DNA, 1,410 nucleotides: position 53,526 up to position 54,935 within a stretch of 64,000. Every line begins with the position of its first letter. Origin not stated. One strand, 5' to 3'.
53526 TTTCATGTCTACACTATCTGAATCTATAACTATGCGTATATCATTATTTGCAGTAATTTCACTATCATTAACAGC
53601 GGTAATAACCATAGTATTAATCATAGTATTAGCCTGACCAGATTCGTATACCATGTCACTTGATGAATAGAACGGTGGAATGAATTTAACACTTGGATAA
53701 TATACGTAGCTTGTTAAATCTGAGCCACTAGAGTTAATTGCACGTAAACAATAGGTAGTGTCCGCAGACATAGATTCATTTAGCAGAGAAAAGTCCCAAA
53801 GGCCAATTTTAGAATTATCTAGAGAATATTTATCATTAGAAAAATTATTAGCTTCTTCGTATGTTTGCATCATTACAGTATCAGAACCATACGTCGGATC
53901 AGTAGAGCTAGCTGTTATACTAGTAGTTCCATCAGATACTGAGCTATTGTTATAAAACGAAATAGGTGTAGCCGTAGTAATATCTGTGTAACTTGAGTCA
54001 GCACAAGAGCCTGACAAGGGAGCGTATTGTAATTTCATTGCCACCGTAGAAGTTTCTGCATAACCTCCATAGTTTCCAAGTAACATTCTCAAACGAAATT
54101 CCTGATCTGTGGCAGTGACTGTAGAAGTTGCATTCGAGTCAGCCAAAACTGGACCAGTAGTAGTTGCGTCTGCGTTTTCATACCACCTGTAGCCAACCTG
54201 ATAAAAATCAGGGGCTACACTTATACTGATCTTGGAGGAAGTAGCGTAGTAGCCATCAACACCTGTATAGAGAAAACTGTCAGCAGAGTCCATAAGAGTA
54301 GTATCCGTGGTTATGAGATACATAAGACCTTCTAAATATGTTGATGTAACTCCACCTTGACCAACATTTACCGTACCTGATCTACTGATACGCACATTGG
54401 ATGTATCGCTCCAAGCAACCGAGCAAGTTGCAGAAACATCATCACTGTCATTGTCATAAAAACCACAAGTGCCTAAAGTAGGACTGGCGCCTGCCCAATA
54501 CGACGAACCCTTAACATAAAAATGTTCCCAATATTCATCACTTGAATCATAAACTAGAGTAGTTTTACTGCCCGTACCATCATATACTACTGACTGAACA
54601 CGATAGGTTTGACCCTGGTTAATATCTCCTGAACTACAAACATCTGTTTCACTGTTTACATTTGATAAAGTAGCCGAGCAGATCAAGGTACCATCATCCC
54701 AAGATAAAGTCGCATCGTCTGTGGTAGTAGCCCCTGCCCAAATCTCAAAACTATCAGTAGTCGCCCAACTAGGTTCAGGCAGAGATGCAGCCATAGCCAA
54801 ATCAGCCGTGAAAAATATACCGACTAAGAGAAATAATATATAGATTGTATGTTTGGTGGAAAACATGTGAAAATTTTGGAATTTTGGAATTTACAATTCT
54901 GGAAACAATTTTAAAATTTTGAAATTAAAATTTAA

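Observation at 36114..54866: An 18.75-kb gene encodes a 6250-aa secreted protein built as a two-level repeat of stacked propellers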

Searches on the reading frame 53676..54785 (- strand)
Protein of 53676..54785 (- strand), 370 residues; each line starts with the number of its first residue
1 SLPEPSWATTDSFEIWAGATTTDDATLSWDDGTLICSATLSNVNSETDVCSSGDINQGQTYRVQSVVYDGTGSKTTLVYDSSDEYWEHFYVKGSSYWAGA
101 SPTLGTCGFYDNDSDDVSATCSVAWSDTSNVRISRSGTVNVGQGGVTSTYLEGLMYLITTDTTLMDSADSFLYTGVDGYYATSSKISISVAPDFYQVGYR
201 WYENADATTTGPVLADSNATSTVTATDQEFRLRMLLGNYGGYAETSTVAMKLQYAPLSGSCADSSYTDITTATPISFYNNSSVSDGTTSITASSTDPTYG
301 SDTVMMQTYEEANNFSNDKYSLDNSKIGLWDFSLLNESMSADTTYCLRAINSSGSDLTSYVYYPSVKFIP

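Call 64: search_solved_structures(query=window:53676-54785:-, max_evalue=1)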
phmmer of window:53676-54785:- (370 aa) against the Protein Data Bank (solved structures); distinct sequences matched with E-value up to 1: 6.
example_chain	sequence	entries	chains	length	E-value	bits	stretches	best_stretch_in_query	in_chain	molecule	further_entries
7fhd_A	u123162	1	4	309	0.14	15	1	25-96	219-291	Prenyltransferase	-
1zb6_A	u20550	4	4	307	0.15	14.9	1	25-96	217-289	Aromatic prenyltransferase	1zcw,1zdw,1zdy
7fhb_A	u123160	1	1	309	0.15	14.9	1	25-96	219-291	Prenyltransferase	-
7fhe_A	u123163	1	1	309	0.16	14.8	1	25-96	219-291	Prenyltransferase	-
7fhc_A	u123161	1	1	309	0.18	14.6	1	25-96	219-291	Prenyltransferase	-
7fhf_A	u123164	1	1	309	0.19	14.6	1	25-96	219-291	Prenyltransferase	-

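Call 67: find_homologous_proteins(query=window:53679-54785:-)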
Query window:53679-54785:- (369 aa): 20 proteins with E <= 0.001 among 3218 candidates.
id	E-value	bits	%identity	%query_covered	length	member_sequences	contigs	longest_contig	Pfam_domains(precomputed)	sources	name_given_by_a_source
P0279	2.0e-60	223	40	99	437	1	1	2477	-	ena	-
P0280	2.3e-56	210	38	51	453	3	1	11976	-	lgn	-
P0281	1.9e-32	131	42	49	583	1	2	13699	-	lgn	-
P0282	4.6e-30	124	41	46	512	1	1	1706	PF24299.2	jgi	jgi:hypothetical protein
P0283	9.6e-30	123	41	48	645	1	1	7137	-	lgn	-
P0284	1.8e-28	118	39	48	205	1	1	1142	-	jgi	jgi:hypothetical protein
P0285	3.8e-28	117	44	50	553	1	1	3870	-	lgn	-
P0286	3.7e-27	114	38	47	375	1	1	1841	-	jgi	jgi:hypothetical protein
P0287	4.3e-26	110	41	47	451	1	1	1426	-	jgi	jgi:hypothetical protein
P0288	1.6e-25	109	41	48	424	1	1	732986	-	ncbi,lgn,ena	-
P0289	1.9e-25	108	40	47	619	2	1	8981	PF00415.25,PF13540.13,PF25390.2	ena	-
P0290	5.2e-23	100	42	50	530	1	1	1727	-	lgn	-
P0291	8.6e-23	100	36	47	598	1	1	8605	-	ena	-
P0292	9.5e-23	100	37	49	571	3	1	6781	-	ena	-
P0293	1.1e-22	99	35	51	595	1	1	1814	PF13385.14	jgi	jgi:hypothetical protein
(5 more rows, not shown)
